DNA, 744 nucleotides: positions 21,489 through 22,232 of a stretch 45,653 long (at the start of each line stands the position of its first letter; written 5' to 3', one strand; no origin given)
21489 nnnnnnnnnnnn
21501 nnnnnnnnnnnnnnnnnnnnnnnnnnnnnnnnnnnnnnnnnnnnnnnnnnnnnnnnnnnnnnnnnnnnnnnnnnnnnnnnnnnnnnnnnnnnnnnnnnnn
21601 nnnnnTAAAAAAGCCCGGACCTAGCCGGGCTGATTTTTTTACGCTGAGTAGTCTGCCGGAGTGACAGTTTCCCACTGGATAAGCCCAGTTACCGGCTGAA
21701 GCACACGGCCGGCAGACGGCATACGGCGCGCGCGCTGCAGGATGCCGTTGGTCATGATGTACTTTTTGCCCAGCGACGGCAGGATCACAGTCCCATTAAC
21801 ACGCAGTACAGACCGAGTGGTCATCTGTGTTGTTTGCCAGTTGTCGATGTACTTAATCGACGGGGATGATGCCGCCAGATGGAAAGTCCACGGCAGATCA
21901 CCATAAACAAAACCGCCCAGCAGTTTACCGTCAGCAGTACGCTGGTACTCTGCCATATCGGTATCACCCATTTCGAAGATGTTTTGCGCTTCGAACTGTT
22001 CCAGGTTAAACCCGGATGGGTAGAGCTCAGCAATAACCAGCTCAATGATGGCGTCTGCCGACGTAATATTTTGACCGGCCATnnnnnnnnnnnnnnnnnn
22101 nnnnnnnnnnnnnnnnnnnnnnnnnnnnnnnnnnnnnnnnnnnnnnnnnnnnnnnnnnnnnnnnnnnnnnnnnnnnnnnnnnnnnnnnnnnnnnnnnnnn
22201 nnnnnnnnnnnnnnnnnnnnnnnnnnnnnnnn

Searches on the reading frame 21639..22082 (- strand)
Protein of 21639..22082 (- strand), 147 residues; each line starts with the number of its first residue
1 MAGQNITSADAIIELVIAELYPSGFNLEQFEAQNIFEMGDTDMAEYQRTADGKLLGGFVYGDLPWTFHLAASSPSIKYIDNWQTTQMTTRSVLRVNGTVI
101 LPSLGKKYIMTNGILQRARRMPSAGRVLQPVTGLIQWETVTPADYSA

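Call 102: search_protein_families(library=pfam, proteins=[window:21639-22082:-], max_evalue=0.001)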
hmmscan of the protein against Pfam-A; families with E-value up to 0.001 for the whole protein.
window:21639-22082:- (147 aa): 1 family
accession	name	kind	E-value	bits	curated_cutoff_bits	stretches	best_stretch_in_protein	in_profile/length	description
PF22764.1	E217_Gp32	-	1e-15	58.1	27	1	4-140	1-143/144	Tail fiber protein gp32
